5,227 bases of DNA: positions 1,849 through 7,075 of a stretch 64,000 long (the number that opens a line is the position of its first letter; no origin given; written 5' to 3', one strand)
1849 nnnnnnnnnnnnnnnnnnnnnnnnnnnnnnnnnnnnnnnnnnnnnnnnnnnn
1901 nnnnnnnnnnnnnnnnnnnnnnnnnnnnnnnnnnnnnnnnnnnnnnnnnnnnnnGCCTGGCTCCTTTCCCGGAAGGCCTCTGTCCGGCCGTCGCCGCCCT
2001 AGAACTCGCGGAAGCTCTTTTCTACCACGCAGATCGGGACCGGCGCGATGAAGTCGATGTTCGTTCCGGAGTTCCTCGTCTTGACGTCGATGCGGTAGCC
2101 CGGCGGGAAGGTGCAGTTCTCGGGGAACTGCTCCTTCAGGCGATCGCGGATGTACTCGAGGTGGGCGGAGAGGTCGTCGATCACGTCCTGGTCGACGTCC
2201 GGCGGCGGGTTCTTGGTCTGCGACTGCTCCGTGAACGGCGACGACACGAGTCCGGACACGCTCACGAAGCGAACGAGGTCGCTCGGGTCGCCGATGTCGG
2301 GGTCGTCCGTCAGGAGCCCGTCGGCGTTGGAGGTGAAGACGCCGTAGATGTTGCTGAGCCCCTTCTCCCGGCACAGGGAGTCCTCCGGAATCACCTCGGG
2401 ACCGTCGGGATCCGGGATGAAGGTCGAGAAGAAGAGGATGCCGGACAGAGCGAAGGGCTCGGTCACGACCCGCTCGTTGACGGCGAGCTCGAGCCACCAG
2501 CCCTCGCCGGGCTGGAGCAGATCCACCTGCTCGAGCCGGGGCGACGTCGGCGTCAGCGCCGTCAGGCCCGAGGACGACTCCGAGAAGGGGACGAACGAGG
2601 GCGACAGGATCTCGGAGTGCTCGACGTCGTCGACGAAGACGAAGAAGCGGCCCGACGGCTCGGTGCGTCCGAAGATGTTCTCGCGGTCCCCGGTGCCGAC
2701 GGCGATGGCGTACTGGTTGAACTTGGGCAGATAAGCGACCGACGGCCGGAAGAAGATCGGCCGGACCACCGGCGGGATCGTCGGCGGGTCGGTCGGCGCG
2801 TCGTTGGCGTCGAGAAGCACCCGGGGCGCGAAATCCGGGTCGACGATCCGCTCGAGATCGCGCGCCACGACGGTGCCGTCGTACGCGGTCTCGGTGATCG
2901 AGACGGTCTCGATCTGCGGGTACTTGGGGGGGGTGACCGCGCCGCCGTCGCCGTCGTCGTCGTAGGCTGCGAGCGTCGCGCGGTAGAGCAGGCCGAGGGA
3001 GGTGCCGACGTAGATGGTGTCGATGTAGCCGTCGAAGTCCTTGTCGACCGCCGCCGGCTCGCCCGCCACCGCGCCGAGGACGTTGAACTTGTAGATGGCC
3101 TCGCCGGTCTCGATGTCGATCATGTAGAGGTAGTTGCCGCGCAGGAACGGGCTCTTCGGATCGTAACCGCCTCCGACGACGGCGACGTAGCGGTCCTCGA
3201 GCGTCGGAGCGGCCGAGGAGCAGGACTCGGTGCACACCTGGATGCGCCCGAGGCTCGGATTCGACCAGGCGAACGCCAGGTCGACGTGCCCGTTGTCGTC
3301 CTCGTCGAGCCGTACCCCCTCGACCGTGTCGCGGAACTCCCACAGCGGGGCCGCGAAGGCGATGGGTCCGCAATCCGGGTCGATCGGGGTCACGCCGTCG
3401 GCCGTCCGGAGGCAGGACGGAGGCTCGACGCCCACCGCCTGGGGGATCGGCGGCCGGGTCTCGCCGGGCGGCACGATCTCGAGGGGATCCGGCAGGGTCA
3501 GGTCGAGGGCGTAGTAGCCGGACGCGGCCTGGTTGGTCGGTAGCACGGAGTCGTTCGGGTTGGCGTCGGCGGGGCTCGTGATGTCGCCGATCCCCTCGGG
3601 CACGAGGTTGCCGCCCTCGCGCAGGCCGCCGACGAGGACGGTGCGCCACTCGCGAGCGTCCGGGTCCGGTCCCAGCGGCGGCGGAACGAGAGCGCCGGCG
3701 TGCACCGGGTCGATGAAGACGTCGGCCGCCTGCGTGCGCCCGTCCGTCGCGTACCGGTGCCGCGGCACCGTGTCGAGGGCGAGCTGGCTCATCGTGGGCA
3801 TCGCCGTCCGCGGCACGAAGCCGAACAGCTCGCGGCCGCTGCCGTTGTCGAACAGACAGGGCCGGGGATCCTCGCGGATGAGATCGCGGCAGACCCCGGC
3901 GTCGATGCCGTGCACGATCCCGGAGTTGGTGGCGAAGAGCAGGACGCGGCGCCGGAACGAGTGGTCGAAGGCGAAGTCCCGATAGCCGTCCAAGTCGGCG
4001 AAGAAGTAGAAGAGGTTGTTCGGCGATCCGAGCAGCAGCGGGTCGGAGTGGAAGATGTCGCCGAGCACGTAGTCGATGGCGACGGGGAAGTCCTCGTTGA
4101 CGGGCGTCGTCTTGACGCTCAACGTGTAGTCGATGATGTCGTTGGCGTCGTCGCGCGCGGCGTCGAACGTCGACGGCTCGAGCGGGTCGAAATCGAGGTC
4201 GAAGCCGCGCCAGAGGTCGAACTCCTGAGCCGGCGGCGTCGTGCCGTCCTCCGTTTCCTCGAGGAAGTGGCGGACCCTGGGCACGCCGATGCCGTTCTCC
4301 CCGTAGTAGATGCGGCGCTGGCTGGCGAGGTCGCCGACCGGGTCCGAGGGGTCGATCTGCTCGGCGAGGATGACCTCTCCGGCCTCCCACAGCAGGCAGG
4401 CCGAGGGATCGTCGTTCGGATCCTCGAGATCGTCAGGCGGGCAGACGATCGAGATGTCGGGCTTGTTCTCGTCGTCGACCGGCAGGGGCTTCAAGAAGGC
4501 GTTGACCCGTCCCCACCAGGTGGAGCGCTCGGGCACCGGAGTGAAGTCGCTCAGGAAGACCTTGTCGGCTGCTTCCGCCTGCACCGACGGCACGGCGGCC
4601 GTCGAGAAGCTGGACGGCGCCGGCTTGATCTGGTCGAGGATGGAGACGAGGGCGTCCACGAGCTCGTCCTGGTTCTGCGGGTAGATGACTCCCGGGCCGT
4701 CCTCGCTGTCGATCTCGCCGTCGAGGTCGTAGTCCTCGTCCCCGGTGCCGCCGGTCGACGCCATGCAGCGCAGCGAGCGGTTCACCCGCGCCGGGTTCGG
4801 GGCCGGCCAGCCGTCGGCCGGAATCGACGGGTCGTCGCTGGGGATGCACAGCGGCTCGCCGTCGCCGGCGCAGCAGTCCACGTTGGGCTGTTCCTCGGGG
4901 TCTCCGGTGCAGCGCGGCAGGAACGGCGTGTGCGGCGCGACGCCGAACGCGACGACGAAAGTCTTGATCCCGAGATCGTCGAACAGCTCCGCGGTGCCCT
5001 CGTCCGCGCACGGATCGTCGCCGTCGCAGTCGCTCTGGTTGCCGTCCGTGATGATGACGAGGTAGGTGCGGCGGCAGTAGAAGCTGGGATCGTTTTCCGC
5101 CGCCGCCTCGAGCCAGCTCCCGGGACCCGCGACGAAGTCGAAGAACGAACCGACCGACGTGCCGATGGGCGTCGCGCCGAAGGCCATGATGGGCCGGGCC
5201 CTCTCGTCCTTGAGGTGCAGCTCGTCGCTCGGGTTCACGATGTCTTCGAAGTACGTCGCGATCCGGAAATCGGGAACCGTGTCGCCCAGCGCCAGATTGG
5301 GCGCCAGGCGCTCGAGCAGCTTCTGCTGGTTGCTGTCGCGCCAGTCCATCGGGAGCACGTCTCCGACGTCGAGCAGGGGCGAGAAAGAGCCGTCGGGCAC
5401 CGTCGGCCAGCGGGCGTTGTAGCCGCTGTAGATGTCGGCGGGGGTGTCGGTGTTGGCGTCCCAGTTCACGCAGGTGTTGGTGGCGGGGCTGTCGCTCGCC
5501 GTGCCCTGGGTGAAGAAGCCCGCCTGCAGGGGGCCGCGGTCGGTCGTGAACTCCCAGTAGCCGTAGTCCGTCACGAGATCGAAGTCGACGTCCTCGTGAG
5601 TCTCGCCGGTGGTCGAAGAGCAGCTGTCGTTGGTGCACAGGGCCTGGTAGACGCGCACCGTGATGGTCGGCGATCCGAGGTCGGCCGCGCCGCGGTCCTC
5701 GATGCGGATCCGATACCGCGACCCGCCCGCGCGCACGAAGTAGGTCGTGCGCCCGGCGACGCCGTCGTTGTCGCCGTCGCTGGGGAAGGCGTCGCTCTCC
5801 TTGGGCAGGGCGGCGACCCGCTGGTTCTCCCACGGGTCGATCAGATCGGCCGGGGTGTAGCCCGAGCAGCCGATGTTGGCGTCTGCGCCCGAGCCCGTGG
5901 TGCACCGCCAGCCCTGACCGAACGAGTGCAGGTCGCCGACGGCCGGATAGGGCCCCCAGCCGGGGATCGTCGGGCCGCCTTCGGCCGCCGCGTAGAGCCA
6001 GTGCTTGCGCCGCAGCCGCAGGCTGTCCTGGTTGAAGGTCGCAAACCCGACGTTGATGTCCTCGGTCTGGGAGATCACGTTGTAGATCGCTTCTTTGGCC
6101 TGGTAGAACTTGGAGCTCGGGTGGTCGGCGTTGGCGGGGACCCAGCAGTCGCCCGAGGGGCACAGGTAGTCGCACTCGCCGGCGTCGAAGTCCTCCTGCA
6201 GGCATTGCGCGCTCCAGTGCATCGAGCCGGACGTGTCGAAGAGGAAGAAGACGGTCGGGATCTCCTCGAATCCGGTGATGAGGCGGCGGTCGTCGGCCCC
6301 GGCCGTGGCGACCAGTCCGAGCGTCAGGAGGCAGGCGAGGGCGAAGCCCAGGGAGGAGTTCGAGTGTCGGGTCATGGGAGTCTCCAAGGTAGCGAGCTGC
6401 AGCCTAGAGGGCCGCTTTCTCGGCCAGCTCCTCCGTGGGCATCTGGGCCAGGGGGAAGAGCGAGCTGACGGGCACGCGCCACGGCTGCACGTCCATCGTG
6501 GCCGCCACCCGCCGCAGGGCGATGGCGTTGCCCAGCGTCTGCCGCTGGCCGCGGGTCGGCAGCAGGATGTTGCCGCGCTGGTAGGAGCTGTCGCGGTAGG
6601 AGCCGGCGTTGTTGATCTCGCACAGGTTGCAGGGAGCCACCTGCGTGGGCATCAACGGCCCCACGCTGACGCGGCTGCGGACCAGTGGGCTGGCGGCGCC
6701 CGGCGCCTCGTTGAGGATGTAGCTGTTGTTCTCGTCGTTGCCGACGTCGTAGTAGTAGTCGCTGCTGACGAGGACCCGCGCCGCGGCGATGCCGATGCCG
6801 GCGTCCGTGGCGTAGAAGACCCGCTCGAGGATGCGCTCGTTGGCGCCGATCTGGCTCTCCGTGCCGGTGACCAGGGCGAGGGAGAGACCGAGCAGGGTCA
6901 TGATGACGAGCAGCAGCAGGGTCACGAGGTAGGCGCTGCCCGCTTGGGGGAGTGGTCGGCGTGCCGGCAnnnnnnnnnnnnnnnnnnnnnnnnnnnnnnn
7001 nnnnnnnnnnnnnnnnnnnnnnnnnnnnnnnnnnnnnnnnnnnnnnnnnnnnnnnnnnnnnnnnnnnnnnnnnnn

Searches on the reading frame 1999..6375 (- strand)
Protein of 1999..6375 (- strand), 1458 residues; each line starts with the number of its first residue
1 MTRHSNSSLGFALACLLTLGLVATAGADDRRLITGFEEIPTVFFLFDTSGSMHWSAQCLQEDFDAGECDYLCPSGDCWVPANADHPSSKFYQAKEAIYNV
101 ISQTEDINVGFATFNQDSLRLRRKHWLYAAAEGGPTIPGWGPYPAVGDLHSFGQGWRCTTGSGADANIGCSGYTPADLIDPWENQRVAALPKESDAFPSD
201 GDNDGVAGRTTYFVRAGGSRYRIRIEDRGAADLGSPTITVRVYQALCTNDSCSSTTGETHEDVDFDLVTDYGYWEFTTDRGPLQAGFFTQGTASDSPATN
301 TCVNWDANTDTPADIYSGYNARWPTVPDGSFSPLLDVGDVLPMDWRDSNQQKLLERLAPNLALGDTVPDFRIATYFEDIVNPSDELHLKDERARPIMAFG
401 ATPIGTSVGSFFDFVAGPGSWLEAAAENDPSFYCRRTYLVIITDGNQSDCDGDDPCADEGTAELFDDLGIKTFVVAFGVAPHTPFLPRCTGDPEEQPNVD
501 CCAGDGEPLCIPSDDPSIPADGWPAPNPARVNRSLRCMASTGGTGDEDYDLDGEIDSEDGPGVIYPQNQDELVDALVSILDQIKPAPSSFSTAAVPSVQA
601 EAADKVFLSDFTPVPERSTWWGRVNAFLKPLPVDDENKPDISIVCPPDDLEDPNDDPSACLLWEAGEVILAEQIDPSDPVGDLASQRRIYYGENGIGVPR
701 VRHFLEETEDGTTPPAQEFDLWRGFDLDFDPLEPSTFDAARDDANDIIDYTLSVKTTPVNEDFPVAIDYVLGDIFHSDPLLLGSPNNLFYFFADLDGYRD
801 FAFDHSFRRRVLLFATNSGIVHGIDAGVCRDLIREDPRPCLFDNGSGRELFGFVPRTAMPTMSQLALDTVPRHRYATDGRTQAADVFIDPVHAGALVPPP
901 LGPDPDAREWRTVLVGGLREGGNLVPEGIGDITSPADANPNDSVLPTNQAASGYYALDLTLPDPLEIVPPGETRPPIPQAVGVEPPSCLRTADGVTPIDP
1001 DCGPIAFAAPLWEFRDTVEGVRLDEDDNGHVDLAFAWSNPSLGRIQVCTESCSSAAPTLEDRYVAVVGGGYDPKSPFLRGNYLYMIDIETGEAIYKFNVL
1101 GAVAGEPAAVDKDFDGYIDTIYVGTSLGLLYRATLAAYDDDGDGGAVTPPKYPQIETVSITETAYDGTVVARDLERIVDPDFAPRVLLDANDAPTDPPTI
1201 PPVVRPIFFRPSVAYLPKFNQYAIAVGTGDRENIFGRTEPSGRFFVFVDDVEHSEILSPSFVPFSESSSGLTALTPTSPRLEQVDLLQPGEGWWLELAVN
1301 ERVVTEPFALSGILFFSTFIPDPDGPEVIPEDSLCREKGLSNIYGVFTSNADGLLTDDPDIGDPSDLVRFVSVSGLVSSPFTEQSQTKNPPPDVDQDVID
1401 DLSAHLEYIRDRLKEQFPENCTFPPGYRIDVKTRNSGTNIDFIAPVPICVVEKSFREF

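Call 9: search_protein_families(library=pfam, proteins=[window:1999-6375:-], max_evalue=0.001)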
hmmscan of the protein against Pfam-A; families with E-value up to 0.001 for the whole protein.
window:1999-6375:- (1458 aa): 1 family
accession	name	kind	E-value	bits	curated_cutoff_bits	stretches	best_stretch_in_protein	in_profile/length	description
PF05567.17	T4P_PilY1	-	4.7e-07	29.5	28.1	1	1058-1139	196-289/411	PilY1 beta-propeller domain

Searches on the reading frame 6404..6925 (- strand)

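Call 9: search_protein_families(library=pfam, proteins=[window:6404-6925:-], max_evalue=0.001)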
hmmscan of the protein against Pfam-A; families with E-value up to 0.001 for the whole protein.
window:6404-6925:- (173 aa): 1 family
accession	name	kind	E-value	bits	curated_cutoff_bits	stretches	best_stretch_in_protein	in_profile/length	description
PF14341.11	PilX_N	-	6.2e-08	33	25.5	1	1-44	7-50/51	PilX N-terminal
